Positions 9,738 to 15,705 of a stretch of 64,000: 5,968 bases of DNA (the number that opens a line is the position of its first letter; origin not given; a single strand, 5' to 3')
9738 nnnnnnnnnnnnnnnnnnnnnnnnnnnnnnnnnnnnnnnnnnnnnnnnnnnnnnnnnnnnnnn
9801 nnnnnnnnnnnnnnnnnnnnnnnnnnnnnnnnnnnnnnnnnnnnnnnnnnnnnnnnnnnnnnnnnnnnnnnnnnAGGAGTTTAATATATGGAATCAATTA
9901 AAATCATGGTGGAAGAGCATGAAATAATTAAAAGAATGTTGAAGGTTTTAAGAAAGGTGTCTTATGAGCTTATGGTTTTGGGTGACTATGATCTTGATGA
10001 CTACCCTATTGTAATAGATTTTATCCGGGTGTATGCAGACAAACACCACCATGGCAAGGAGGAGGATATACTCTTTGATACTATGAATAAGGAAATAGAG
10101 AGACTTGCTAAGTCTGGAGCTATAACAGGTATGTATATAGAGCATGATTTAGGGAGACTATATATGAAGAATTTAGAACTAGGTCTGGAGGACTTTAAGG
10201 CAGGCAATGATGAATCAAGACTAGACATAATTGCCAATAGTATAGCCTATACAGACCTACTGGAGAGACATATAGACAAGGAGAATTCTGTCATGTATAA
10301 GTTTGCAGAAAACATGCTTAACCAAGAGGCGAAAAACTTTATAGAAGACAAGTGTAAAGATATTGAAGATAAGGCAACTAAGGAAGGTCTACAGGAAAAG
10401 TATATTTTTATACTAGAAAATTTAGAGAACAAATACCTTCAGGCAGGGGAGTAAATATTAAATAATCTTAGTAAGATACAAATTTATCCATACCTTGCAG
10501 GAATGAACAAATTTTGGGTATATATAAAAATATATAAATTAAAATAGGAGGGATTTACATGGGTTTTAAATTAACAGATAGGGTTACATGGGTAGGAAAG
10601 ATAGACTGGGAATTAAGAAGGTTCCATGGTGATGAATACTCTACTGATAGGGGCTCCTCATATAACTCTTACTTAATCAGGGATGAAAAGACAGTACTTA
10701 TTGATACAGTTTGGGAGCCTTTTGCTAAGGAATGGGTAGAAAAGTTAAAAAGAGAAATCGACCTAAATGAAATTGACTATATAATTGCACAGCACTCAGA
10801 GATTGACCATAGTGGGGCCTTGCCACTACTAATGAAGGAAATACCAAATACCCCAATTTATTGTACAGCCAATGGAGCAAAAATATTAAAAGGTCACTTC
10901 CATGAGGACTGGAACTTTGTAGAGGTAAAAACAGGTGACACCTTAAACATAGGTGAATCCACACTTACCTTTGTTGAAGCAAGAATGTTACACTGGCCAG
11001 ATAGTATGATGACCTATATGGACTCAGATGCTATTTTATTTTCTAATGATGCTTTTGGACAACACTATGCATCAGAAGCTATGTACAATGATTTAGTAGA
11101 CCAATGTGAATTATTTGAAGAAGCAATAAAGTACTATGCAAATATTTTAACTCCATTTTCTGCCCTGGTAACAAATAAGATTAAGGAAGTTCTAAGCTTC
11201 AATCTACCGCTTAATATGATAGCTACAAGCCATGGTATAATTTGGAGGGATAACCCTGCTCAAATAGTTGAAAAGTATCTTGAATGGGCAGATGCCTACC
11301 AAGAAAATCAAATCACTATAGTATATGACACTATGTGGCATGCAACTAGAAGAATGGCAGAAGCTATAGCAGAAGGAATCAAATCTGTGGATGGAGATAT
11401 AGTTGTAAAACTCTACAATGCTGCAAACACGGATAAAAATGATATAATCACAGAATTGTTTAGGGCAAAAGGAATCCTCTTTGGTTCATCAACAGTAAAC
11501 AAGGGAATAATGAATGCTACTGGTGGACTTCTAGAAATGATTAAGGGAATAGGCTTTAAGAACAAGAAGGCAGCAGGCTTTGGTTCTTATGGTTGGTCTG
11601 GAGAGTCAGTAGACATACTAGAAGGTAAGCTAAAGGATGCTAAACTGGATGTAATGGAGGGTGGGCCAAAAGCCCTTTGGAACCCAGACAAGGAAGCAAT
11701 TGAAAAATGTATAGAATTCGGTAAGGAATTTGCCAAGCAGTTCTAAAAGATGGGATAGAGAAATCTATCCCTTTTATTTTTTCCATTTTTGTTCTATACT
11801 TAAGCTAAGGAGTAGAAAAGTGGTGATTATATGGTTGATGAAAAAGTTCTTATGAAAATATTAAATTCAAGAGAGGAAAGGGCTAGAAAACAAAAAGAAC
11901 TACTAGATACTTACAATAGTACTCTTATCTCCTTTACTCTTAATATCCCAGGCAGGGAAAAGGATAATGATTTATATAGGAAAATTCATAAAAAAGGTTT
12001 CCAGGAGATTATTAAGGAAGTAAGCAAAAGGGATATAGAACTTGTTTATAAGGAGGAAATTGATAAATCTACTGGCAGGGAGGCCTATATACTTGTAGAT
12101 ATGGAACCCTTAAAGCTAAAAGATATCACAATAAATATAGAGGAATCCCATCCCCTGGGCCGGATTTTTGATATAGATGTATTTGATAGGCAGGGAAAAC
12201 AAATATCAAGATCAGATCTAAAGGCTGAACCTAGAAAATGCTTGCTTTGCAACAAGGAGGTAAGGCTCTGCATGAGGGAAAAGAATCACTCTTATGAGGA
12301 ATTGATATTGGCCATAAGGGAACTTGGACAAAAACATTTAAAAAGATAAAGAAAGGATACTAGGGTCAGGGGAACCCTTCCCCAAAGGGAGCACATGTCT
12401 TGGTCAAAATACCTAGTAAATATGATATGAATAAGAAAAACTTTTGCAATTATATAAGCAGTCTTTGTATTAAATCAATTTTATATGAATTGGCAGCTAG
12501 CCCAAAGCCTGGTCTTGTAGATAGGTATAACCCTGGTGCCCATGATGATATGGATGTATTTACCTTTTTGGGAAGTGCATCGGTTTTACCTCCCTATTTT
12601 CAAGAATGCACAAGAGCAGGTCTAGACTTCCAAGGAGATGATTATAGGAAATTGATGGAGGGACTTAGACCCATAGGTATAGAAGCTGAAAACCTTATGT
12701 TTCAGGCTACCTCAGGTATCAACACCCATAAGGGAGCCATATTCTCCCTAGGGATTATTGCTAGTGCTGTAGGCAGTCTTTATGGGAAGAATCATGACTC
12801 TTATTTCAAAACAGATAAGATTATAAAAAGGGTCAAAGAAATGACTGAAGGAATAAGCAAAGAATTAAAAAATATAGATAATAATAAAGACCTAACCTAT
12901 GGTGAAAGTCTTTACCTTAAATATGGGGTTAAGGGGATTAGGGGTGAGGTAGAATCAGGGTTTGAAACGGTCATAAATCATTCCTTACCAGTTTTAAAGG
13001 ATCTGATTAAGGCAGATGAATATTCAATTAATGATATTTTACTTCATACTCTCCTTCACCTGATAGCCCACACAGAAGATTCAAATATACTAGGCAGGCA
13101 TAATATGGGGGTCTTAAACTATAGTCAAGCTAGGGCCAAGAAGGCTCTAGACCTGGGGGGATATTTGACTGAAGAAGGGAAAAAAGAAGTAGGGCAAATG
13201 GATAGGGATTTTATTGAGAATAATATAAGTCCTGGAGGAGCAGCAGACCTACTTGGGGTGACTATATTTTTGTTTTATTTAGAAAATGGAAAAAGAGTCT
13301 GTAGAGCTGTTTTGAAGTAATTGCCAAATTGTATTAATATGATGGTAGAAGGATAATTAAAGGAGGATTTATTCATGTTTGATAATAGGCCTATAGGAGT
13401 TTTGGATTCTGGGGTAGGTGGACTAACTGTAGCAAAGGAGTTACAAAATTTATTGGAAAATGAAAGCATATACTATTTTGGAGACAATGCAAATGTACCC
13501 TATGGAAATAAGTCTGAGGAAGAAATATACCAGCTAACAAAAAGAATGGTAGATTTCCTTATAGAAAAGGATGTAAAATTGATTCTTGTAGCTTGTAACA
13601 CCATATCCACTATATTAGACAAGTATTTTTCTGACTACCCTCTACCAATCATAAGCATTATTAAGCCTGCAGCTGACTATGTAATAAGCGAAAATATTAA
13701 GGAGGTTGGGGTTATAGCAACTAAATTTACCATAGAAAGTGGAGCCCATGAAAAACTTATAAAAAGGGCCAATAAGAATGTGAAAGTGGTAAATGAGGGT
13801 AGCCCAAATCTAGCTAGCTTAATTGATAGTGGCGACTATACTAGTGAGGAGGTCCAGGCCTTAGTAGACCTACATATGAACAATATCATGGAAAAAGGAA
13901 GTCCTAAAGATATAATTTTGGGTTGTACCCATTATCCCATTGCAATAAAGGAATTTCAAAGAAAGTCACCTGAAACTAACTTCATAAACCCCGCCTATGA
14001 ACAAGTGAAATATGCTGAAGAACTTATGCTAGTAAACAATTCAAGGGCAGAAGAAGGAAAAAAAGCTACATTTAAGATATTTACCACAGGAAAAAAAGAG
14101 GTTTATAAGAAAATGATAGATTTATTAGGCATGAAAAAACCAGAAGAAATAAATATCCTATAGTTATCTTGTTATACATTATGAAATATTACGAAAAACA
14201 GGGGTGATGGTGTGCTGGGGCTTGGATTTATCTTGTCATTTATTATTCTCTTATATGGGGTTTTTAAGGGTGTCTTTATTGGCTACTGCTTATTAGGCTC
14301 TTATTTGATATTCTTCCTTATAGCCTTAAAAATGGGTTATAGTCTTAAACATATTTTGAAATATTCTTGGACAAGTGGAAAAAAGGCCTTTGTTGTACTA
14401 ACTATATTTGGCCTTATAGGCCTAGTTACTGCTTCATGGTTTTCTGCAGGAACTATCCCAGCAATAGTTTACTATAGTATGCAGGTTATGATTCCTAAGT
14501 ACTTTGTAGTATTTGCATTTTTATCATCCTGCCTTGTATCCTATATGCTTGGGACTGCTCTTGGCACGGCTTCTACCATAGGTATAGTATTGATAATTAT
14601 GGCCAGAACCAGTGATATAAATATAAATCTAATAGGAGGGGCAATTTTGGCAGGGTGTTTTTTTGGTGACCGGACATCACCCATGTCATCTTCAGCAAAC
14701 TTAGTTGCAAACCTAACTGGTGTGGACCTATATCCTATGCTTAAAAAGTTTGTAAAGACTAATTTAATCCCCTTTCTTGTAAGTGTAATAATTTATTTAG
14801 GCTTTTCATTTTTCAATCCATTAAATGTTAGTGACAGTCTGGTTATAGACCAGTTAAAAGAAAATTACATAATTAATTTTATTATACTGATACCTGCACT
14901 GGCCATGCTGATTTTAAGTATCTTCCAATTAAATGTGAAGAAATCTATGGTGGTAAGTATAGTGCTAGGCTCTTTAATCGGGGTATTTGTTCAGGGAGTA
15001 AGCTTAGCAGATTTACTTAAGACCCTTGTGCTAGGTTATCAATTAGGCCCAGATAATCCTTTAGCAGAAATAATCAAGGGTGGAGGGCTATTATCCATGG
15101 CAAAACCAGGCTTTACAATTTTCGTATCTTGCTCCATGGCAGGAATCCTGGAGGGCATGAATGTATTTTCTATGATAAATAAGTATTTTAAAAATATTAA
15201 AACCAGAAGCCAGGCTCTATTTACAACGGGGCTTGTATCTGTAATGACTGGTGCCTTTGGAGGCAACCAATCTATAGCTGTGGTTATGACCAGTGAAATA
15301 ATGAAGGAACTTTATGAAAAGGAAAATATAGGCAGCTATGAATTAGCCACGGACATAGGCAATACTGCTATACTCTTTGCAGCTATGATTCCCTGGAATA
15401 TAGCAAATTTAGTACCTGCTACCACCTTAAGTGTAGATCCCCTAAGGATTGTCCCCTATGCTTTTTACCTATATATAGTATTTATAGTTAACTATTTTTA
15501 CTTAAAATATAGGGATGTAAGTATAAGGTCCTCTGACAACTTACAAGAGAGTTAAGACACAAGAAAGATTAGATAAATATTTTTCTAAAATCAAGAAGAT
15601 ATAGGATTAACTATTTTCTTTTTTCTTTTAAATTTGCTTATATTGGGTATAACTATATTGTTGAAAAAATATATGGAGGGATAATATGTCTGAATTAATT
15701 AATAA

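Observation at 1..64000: Whole window is one perfect, spacer-less 31.9-kb palindrome (fold-back) centred at 31937|31938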

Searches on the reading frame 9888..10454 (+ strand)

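Call 30: search_protein_families(library=pfam, proteins=[window:9888-10454:+], max_evalue=0.00001)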
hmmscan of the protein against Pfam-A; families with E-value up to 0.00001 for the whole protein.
window:9888-10454:+ (188 aa): 1 family
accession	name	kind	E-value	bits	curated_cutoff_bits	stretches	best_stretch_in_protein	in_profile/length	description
PF01814.28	Hemerythrin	-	2.5e-14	54.3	25.3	1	4-139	3-126/127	Hemerythrin HHE cation binding domain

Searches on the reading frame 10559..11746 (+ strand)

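Call 30: search_protein_families(library=pfam, proteins=[window:10559-11746:+], max_evalue=0.00001)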
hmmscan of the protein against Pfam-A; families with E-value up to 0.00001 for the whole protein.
window:10559-11746:+ (395 aa): 4 families
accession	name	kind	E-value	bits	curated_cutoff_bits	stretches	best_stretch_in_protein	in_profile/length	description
PF19583.5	ODP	-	2.7e-19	70.2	27.2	1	35-226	3-194/194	ODP family beta lactamase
PF00258.30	Flavodoxin_1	-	4.5e-14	53.2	25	1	254-388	1-143/143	Flavodoxin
PF00753.33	Lactamase_B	-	7.5e-14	52.6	22.7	1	34-168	5-153/196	Metallo-beta-lactamase superfamily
PF12706.13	Lactamase_B_2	-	1.2e-10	41.8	27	1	45-147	2-116/200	Beta-lactamase superfamily domain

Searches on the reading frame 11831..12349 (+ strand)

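Call 31: search_protein_families(library=pfam, proteins=[window:11831-12349:+], max_evalue=0.00001)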
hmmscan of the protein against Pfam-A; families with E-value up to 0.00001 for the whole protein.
window:11831-12349:+ (172 aa): 1 family
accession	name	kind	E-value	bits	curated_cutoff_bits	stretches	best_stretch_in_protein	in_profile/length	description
PF03802.19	CitX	-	2.8e-56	190.2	25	1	7-167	3-163/165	Apo-citrate lyase phosphoribosyl-dephospho-CoA transferase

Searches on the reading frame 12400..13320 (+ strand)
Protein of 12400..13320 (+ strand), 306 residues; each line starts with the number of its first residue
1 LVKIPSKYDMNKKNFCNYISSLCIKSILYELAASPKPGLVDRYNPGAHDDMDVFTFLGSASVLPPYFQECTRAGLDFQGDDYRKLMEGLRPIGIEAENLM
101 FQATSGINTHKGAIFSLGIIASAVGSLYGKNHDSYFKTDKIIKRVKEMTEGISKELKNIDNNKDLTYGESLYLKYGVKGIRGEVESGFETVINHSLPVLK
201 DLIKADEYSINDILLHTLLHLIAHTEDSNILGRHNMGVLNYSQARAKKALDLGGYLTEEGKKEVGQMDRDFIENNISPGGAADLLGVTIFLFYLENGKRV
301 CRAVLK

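Call 31: search_protein_families(library=pfam, proteins=[window:12400-13320:+], max_evalue=0.00001)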
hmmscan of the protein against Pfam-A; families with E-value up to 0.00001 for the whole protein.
window:12400-13320:+ (306 aa): 1 family
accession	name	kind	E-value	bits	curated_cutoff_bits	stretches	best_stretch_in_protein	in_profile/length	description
PF01874.21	CitG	-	4.8e-82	276.2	27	1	22-291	3-283/284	ATP:dephospho-CoA triphosphoribosyl transferase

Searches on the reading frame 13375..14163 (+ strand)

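Call 31: search_protein_families(library=pfam, proteins=[window:13375-14163:+], max_evalue=0.00001)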
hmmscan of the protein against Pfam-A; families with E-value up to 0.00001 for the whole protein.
window:13375-14163:+ (262 aa): 1 family
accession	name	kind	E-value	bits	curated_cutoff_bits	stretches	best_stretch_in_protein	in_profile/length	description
PF01177.27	Asp_Glu_race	-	3e-20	73.4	31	1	21-198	14-196/211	Asp/Glu/Hydantoin racemase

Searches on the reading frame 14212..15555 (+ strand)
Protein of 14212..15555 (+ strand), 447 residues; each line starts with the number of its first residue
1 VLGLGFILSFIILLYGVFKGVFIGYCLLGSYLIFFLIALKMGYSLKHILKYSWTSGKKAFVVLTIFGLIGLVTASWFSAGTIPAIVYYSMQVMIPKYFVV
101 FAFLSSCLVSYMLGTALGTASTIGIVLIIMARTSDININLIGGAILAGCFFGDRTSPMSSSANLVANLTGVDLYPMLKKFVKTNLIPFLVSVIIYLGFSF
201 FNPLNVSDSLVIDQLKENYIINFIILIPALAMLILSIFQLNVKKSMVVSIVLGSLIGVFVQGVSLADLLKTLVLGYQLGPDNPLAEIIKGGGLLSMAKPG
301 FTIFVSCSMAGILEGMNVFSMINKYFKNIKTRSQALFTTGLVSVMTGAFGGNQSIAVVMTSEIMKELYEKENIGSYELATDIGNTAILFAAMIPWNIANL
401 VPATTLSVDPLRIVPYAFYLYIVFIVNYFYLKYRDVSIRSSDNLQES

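Call 31: search_protein_families(library=pfam, proteins=[window:14212-15555:+], max_evalue=0.00001)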
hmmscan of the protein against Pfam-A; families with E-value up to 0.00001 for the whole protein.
window:14212-15555:+ (447 aa): 1 family
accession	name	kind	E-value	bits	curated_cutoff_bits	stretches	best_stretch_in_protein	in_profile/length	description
PF03553.21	Na_H_antiporter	-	6.1e-34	118.1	23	1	148-430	1-300/303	Na+/H+ antiporter family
